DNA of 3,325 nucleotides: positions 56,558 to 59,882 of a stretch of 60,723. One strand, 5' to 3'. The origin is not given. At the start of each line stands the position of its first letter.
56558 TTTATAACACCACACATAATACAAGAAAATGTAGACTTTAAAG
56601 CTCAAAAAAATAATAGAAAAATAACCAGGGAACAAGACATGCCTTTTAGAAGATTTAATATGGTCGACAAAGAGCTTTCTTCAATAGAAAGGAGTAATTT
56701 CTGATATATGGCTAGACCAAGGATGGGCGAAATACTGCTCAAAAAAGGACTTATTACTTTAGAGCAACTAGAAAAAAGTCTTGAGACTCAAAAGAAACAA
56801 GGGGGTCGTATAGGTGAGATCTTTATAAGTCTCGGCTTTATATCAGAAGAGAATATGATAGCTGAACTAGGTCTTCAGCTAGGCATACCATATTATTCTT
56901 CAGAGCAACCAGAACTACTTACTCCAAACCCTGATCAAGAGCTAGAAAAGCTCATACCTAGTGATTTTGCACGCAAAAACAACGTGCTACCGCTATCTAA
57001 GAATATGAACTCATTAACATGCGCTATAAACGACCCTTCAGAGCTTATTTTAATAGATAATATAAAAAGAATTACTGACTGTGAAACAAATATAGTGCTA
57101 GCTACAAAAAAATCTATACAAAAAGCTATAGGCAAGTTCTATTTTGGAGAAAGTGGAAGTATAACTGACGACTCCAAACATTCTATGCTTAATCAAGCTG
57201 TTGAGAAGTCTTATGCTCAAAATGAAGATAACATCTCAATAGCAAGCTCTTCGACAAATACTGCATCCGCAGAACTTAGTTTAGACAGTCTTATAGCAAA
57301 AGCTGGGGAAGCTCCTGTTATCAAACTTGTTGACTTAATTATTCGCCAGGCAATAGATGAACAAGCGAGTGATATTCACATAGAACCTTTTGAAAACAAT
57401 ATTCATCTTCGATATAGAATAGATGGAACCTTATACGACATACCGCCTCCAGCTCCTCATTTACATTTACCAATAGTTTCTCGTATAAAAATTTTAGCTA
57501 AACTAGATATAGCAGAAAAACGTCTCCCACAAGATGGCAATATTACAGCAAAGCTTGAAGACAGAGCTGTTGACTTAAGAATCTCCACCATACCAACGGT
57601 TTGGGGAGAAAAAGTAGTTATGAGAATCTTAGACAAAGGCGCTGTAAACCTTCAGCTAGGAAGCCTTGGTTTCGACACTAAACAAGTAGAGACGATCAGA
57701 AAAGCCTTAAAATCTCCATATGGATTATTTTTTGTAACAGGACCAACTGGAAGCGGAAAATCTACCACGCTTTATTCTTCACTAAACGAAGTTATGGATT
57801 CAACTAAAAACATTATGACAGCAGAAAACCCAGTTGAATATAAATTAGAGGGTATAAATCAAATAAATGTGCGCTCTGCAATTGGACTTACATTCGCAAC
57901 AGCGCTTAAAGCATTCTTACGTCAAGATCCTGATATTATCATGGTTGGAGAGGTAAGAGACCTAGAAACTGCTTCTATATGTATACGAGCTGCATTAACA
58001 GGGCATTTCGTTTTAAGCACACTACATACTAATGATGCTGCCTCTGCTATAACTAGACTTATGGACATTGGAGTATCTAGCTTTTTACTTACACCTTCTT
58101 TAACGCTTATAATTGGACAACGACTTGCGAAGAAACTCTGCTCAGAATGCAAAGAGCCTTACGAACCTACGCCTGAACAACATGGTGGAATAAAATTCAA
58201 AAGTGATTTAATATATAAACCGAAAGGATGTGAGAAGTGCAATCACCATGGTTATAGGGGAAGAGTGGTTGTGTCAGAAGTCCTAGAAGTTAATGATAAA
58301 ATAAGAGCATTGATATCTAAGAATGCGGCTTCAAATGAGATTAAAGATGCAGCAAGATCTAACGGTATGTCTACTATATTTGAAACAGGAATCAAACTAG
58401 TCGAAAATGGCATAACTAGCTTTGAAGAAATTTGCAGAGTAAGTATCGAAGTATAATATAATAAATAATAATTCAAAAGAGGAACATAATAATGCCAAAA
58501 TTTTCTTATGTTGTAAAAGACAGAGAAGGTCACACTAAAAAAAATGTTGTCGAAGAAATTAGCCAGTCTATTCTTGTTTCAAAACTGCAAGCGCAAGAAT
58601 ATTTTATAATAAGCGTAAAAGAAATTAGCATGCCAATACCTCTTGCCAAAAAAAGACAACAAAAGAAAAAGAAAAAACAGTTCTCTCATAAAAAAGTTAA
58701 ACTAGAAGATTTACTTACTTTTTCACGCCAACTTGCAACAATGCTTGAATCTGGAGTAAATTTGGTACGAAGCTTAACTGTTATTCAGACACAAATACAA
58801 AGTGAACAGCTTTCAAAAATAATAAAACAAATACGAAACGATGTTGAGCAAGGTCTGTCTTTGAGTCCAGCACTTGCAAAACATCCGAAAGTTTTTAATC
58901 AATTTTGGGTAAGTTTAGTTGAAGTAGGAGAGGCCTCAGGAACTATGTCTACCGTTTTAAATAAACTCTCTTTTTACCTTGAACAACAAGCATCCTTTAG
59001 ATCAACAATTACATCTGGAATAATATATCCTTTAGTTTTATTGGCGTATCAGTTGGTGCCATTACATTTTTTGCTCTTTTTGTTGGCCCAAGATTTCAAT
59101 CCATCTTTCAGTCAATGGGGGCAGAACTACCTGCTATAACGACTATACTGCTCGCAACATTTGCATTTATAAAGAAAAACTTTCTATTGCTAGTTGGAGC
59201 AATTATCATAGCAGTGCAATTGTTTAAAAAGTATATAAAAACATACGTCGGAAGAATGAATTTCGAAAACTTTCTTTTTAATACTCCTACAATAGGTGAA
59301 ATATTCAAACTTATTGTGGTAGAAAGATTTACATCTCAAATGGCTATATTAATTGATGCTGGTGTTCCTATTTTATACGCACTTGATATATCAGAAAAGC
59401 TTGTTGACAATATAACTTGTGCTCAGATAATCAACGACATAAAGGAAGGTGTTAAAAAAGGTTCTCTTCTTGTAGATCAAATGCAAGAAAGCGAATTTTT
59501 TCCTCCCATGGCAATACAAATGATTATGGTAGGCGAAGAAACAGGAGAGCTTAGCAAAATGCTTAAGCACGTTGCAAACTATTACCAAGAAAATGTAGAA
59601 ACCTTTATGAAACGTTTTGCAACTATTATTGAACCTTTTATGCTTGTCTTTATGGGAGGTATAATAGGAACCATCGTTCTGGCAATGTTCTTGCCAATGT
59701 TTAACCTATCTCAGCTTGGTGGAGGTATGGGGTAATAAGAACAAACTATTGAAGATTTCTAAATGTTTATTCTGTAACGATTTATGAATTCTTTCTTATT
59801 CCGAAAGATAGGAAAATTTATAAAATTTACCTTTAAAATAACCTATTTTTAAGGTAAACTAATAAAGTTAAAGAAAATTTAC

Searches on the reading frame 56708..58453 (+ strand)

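Call 74: search_protein_families(library=pfam, proteins=[window:56708-58453:+], max_evalue=0.0001)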
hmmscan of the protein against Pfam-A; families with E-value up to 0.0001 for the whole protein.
window:56708-58453:+ (582 aa): 2 families
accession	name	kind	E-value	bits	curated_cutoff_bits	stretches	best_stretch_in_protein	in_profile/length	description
PF00437.27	T2SSE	-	2.4e-137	458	24.9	1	199-577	3-370/370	Type II/IV secretion system protein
PF05157.20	MshEN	-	1.7e-15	57.2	23.1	1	59-145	2-84/90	MshEN domain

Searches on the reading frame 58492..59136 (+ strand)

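Call 74: search_protein_families(library=pfam, proteins=[window:58492-59136:+], max_evalue=0.0001)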
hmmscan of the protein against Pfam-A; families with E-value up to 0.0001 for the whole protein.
window:58492-59136:+ (215 aa): 1 family
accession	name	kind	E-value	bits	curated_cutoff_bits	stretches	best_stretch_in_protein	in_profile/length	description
PF00482.28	T2SSF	-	2.3e-25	89.4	25.2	1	77-185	1-110/125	Type II secretion system (T2SS), protein F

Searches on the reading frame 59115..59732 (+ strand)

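Call 74: search_protein_families(library=pfam, proteins=[window:59115-59732:+], max_evalue=0.0001)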
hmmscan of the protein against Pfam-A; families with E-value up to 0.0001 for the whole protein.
window:59115-59732:+ (206 aa): 1 family
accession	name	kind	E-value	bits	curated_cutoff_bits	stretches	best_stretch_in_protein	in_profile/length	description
PF00482.28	T2SSF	-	1.9e-29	102.6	25.2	1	72-194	1-125/125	Type II secretion system (T2SS), protein F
